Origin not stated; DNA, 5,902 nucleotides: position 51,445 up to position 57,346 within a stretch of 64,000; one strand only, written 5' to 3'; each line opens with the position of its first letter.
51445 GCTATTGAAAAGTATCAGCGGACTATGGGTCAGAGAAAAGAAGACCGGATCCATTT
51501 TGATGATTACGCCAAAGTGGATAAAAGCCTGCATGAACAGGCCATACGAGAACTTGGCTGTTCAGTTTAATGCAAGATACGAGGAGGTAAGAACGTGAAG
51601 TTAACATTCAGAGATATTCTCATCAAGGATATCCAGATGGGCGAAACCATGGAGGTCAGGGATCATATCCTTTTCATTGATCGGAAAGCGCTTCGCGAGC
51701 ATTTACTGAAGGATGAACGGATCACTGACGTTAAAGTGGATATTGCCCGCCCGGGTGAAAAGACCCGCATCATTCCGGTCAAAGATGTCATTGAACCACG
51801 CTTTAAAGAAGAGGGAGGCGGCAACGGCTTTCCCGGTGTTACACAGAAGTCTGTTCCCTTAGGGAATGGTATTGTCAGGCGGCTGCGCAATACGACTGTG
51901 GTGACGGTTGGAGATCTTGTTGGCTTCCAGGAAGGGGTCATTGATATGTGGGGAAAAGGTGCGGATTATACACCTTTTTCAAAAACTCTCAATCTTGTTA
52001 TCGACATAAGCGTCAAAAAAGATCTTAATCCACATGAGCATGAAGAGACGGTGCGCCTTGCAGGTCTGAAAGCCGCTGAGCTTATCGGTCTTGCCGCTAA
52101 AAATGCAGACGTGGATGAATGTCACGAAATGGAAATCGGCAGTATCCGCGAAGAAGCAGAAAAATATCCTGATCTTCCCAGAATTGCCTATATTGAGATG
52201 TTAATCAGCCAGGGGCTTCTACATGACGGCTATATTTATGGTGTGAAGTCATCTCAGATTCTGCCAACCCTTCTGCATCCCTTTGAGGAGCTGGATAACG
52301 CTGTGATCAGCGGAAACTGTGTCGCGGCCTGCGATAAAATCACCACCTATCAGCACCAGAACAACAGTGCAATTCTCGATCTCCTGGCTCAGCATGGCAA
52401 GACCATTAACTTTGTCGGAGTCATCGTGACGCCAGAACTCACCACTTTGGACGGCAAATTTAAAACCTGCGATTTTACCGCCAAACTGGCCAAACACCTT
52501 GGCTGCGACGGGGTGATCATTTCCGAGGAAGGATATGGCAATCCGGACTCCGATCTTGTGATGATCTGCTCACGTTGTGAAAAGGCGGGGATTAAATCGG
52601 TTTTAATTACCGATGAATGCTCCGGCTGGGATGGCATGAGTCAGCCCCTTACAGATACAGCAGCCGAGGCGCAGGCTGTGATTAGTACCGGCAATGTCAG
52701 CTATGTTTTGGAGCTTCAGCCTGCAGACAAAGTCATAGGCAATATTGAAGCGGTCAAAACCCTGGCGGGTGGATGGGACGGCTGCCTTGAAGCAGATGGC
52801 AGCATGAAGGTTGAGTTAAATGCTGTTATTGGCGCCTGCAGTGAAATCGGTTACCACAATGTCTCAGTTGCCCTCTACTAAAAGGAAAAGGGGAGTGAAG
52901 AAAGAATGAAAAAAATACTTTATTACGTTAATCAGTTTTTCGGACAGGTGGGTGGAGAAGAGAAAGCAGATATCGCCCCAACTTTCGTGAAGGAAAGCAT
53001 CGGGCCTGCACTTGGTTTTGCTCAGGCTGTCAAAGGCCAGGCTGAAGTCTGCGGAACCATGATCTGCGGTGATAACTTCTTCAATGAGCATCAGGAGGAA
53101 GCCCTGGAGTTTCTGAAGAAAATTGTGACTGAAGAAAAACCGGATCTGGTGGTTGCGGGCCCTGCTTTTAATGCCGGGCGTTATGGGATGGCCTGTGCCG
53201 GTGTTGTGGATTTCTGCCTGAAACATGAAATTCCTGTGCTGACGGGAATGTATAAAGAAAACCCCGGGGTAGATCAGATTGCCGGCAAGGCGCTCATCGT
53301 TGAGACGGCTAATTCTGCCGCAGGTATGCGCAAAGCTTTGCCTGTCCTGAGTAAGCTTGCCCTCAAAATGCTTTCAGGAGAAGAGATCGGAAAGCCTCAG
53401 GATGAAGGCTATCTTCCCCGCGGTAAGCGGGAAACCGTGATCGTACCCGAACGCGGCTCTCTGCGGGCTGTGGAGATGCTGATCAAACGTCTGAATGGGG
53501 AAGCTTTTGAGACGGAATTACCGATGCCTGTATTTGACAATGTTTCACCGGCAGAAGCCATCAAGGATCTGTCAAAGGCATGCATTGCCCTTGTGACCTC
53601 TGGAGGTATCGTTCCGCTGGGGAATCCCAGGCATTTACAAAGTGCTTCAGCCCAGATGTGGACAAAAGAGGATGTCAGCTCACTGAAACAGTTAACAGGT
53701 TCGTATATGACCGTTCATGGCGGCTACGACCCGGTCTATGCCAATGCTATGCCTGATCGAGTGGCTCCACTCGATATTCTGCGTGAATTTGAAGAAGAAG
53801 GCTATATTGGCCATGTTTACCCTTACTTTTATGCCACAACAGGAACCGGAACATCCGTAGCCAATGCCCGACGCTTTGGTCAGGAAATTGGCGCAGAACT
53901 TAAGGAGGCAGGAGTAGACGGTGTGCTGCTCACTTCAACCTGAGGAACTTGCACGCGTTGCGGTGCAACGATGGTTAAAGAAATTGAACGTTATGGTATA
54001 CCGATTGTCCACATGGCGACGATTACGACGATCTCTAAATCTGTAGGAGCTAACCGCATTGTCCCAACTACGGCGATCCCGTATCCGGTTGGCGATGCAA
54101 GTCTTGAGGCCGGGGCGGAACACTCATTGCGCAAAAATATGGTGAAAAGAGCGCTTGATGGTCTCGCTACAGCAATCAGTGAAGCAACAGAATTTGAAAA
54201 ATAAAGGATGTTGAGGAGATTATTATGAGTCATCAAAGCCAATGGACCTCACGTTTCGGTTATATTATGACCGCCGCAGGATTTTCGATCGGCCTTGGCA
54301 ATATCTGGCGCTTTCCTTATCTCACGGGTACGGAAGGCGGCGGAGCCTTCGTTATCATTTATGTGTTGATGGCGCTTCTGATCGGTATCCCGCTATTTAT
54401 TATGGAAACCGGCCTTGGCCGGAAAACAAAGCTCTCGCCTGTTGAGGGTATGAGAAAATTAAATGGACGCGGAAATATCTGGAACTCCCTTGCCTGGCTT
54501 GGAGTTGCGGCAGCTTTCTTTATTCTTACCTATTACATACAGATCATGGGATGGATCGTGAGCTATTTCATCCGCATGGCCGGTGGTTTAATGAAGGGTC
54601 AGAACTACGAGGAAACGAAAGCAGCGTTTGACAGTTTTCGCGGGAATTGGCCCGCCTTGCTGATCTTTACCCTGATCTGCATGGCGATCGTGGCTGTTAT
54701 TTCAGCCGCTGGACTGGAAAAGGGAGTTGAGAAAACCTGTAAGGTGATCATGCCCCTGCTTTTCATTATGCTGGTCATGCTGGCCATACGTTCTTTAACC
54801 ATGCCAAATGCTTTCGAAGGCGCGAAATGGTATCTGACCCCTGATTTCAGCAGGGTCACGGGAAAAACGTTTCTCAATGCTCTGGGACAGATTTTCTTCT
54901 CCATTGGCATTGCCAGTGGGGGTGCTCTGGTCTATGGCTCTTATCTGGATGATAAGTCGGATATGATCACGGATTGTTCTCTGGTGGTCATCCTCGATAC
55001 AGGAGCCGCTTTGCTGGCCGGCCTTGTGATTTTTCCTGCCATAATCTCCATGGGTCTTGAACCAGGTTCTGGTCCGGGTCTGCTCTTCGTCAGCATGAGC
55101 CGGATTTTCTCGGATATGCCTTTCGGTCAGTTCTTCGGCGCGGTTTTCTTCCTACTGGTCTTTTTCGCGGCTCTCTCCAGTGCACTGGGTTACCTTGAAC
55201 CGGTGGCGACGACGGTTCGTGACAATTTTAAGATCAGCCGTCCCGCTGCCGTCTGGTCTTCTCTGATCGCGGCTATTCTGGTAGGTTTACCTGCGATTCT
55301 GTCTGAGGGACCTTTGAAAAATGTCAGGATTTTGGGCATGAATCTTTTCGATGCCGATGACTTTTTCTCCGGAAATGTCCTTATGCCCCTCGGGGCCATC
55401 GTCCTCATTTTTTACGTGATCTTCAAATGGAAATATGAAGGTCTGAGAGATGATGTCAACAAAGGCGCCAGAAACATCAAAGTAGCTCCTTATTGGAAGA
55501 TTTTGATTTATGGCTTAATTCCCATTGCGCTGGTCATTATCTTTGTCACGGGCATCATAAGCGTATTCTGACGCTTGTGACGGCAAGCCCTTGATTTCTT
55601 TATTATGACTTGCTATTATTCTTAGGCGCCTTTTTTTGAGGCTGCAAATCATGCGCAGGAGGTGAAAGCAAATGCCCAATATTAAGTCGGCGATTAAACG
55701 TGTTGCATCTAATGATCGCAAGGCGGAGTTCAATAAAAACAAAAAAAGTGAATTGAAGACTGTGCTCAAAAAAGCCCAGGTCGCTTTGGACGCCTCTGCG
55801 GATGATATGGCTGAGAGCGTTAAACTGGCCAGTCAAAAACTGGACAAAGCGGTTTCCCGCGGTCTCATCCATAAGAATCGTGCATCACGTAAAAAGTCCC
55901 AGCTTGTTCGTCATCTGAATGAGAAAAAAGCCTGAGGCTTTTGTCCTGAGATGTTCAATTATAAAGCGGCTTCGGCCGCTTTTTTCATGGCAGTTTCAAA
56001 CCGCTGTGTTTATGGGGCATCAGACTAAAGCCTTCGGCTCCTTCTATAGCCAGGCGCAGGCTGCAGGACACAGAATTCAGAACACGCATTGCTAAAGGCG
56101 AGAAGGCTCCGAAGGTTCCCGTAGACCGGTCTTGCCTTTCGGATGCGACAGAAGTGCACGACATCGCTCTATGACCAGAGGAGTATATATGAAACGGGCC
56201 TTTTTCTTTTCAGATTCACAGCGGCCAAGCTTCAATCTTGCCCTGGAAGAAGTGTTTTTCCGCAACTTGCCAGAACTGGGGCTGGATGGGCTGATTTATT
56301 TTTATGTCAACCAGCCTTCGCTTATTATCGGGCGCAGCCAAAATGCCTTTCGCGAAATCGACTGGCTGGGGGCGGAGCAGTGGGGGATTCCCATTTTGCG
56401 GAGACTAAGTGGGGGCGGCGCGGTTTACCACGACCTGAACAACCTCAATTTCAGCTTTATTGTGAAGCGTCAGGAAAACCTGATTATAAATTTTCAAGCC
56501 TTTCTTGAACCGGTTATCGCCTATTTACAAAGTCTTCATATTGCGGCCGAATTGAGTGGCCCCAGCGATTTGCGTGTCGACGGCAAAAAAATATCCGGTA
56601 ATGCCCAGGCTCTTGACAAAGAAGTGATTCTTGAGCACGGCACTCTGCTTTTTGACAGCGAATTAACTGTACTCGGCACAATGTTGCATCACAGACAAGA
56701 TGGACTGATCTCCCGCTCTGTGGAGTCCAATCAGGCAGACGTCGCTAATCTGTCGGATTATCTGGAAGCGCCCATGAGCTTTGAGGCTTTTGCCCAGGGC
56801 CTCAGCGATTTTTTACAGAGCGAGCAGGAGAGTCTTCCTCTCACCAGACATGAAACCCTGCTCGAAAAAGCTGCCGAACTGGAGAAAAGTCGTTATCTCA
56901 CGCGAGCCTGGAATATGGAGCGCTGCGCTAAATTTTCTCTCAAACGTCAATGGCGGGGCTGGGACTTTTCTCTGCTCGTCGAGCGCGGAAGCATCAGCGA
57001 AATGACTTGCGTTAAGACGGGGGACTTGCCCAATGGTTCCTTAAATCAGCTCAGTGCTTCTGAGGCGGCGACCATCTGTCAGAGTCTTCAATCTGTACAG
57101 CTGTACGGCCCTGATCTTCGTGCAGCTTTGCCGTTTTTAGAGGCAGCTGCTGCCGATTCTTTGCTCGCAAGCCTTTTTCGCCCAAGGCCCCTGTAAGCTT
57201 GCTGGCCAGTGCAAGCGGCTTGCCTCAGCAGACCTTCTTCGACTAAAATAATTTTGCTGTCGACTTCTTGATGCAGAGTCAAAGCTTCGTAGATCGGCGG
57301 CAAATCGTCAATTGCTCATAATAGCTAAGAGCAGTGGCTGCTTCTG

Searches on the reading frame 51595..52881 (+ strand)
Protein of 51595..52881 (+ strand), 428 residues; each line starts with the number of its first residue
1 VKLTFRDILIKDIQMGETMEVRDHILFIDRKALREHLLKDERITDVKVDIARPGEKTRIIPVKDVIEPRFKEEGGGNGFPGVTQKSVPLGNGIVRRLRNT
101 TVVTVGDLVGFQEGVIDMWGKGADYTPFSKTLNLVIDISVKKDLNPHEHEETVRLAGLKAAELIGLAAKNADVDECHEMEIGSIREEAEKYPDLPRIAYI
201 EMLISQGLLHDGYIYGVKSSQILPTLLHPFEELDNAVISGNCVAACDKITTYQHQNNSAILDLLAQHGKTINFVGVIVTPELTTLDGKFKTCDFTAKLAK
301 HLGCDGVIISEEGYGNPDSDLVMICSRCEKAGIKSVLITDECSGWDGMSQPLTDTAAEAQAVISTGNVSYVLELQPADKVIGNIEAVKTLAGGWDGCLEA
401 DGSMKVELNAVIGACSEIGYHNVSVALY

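Call 98: search_protein_families(library=pfam, proteins=[window:51595-52881:+], max_evalue=0.00001)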
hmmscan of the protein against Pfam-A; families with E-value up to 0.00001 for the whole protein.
window:51595-52881:+ (428 aa): 1 family
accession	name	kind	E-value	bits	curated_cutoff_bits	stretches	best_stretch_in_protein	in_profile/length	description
PF09338.16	Gly_reductase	-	2.2e-180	600.2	22.2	1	1-425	1-425/426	Glycine/sarcosine/betaine reductase component B subunits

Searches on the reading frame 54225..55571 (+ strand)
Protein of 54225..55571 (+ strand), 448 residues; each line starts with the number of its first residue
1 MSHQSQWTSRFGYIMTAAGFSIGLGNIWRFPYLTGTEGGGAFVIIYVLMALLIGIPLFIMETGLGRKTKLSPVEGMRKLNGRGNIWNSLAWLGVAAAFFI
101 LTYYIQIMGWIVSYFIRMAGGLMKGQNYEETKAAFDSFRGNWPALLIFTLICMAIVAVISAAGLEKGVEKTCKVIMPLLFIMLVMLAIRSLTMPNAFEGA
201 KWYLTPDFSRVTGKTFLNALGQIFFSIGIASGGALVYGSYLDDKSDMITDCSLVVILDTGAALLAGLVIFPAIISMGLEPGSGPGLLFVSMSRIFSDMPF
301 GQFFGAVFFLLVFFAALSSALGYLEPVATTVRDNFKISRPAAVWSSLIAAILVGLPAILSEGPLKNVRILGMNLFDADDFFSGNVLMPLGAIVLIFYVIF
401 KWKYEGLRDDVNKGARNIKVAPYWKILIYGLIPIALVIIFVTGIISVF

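Call 98: search_protein_families(library=pfam, proteins=[window:54225-55571:+], max_evalue=0.00001)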
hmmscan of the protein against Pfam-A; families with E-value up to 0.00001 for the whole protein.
window:54225-55571:+ (448 aa): 1 family
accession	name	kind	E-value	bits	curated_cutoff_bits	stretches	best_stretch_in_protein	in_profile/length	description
PF00209.24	SNF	-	3.7e-65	221.1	27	2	150-446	181-483/524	Sodium:neurotransmitter symporter family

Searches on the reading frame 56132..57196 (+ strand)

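Call 98: search_protein_families(library=pfam, proteins=[window:56132-57196:+], max_evalue=0.00001)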
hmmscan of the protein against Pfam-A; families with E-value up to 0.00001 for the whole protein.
window:56132-57196:+ (354 aa): 1 family
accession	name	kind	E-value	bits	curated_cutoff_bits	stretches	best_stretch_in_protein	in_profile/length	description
PF21948.1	LplA-B_cat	-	3.2e-53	181.1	27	1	32-225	2-196/200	Lipoyl protein ligase A/B catalytic domain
